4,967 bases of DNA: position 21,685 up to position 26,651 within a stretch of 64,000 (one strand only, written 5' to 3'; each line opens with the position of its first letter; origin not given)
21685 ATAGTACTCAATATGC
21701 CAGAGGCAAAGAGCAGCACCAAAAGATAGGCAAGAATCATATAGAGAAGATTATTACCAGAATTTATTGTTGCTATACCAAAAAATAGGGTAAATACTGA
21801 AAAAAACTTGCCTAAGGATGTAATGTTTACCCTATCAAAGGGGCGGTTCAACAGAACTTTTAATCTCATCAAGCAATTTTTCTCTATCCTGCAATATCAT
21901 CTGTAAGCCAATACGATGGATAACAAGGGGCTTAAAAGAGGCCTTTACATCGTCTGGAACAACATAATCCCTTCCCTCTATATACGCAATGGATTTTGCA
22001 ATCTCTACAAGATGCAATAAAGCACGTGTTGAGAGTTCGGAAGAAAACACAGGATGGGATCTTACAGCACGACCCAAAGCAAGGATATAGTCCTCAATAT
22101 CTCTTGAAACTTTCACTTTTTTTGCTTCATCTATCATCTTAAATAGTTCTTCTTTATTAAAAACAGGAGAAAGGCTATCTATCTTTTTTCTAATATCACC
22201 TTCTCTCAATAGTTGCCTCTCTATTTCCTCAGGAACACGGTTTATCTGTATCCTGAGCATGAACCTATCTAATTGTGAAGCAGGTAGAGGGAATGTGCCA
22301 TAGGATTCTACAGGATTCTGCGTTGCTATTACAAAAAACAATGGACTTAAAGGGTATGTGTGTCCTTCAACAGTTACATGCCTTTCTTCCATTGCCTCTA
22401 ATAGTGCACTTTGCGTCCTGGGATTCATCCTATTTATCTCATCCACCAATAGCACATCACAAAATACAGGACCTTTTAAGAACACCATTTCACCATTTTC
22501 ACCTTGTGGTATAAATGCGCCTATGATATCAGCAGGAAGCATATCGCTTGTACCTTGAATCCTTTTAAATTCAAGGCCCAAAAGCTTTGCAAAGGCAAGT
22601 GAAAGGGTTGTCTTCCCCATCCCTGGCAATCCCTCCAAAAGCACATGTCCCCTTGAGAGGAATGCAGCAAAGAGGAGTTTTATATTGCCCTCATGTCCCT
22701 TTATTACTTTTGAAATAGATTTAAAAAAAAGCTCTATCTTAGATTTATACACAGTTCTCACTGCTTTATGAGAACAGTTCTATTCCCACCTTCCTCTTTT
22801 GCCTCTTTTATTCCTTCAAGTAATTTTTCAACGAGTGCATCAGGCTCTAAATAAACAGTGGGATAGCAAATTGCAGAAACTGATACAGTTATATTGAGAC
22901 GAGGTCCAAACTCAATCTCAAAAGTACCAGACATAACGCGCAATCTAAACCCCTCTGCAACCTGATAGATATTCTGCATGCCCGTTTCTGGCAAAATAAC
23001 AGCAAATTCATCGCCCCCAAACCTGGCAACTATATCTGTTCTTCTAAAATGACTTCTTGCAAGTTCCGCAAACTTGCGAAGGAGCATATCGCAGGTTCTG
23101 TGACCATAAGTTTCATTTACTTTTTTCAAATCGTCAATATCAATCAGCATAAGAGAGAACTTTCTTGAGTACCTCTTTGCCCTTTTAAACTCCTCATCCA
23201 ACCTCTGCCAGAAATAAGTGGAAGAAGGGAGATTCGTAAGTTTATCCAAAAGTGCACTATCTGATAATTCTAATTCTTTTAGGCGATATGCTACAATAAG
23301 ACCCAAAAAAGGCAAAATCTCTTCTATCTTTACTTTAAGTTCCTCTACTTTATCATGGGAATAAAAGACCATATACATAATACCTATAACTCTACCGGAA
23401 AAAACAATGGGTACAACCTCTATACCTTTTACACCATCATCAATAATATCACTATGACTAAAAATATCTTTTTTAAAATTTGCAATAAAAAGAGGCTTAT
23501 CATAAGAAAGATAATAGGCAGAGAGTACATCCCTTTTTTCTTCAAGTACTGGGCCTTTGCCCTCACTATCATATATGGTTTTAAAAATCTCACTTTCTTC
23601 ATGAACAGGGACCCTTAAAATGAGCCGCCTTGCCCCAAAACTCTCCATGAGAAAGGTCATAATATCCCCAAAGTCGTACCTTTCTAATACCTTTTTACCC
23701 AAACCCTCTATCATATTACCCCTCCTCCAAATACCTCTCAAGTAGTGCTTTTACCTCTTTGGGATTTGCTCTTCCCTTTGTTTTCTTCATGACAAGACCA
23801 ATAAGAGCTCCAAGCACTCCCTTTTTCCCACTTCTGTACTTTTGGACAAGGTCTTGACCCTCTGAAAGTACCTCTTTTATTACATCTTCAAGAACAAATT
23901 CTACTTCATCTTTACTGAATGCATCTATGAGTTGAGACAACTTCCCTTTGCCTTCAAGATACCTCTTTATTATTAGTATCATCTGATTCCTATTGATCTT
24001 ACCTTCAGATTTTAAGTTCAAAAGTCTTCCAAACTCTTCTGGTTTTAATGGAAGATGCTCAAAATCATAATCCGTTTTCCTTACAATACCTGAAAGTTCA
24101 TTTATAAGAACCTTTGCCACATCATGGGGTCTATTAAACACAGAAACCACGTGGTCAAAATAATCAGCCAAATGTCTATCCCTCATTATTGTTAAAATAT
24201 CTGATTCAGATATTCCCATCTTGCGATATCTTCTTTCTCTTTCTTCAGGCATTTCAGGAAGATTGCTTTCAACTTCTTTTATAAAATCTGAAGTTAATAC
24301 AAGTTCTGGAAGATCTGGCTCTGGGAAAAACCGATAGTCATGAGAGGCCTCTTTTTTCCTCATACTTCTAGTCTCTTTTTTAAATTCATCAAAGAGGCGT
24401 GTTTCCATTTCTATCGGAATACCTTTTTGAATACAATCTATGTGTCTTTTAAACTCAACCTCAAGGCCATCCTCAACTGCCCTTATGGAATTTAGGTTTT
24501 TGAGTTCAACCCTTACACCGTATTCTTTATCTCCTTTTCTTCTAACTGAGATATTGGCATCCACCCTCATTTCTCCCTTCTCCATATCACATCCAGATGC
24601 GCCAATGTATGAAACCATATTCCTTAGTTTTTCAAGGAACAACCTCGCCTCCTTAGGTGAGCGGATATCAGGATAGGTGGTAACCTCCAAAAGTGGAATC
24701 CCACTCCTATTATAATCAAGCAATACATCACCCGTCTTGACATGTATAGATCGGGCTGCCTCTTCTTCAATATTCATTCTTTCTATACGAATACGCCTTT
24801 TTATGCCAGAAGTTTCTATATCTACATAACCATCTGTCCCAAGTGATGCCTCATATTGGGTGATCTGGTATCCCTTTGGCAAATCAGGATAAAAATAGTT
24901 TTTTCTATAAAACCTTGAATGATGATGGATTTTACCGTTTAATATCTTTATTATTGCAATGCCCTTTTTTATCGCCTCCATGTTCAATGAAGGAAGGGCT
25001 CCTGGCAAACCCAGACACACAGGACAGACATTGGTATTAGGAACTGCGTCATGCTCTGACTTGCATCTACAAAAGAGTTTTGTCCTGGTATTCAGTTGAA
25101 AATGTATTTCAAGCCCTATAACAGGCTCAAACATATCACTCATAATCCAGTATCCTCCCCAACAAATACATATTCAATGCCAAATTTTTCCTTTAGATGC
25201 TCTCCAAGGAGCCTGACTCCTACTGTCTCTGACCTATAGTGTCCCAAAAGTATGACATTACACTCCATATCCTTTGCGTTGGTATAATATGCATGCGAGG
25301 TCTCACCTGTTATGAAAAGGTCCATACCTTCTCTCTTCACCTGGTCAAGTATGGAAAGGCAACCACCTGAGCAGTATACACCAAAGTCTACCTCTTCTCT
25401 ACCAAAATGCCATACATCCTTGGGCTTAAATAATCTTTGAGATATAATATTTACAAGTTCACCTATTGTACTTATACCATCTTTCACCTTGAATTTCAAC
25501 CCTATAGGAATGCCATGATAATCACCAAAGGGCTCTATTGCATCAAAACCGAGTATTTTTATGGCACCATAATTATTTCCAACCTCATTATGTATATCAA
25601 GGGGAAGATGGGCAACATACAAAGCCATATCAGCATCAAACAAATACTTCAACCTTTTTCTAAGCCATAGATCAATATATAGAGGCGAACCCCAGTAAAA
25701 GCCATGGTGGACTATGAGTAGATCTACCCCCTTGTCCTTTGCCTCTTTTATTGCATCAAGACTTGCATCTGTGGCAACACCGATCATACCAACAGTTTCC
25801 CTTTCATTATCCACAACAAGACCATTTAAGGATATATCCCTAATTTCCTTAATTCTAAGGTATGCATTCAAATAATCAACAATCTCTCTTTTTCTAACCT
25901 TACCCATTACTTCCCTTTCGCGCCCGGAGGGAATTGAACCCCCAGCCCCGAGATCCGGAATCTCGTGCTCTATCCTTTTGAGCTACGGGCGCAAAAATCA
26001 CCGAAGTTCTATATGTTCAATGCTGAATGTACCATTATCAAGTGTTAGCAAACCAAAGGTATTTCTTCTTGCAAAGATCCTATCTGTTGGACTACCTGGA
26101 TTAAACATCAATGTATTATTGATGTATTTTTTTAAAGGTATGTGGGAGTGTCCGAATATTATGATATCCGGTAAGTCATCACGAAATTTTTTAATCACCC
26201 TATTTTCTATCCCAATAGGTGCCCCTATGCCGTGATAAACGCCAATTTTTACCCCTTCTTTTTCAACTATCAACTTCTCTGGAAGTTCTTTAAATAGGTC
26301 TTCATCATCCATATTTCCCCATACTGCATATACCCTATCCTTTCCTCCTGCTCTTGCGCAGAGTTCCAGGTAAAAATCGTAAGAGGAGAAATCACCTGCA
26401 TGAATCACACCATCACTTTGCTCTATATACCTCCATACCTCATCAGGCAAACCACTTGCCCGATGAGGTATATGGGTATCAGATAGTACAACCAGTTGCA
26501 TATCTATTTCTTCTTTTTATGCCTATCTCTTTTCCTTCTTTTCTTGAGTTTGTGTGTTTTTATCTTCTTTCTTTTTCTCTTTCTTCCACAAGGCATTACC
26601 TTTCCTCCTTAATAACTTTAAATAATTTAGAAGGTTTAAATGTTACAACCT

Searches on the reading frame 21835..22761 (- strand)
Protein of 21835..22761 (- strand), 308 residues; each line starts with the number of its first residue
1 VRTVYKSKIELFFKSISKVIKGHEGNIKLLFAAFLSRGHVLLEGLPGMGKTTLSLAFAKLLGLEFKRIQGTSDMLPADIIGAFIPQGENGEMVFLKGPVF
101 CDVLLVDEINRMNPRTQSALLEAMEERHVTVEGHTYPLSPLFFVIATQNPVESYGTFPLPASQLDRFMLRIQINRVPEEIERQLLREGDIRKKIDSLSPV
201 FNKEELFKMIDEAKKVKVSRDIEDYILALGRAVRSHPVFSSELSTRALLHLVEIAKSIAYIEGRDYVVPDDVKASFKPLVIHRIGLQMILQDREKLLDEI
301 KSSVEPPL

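Call 3: search_protein_families(library=pfam, proteins=[window:21835-22761:-], max_evalue=0.01)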
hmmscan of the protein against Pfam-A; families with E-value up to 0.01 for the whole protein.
window:21835-22761:- (308 aa): 11 families
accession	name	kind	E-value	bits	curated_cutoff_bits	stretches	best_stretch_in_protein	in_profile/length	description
PF07726.17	AAA_3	-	7.2e-55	184.9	27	1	39-169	1-131/131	ATPase family associated with various cellular activities (AAA)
PF07728.20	AAA_5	-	8.7e-17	61.9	22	1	39-167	1-139/139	AAA domain (dynein-related subfamily)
PF17863.7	AAA_lid_2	-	1.7e-13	50.5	22.7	1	232-290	2-60/74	AAA lid domain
PF05496.18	RuvB_N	-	1.2e-09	38.5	27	1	38-130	34-114/159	Holliday junction DNA helicase RuvB P-loop domain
PF00004.35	AAA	-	1.6e-09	38.7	21.2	1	40-171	1-127/131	ATPase family associated with various cellular activities (AAA)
PF20030.5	bpMoxR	-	3.4e-09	36.5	27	1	12-191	6-184/205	MoxR domain in the MoxR-vWA-beta-propeller ternary systems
PF00493.29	MCM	-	5.9e-06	26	23.3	1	36-152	56-175/224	MCM P-loop domain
PF01078.27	Mg_chelatase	-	0.00012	22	20.3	0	20-61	5-46/207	Magnesium chelatase, subunit ChlI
PF00158.32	Sigma54_activat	-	0.00018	21.7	20.2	1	103-147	96-140/168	Sigma-54 interaction domain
PF13401.12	AAA_22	-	0.0043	17.8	27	0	37-81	5-52/130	AAA domain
PF13245.12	AAA_19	-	0.0048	17.5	25.1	0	98-128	88-118/134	AAA domain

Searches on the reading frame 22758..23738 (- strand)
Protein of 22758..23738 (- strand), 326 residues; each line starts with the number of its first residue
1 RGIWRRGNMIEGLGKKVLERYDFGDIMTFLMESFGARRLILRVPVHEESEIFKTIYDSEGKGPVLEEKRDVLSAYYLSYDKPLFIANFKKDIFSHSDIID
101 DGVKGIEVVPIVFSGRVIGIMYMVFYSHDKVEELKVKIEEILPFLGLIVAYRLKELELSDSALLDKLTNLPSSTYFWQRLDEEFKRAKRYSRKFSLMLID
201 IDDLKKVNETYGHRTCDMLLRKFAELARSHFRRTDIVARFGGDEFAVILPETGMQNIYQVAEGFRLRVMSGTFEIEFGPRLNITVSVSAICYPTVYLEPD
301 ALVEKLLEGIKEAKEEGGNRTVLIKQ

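Call 54: search_protein_families(library=pfam, proteins=[window:22758-23738:-], max_evalue=1)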
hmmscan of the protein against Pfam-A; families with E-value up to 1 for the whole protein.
window:22758-23738:- (326 aa): 3 families
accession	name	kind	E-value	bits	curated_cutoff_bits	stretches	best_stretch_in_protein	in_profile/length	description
PF00990.26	GGDEF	-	2.4e-33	115.6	23.8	1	162-320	1-161/161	Diguanylate cyclase, GGDEF domain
PF13185.12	GAF_2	-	0.2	12.3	28.6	1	80-127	64-110/136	GAF domain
PF01590.32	GAF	-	0.27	12.2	22.4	1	55-124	47-108/133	GAF domain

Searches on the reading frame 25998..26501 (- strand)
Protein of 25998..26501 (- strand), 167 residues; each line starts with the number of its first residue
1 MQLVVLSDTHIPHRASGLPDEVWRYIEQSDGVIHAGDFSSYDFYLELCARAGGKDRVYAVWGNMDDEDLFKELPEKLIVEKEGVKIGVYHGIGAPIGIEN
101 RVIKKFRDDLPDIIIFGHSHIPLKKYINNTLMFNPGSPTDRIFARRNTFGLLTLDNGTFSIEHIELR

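Call 95: search_protein_families(library=pfam, proteins=[window:25998-26501:-], max_evalue=0.00001)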
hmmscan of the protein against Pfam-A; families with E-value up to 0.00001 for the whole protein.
window:25998-26501:- (167 aa): 2 families
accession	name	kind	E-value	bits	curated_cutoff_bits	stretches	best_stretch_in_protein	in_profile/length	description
PF12850.12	Metallophos_2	-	8.4e-31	107.5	27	1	1-156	1-153/154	Calcineurin-like phosphoesterase superfamily domain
PF00149.33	Metallophos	-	3.3e-08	34.6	21.5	0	1-70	1-72/191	Calcineurin-like phosphoesterase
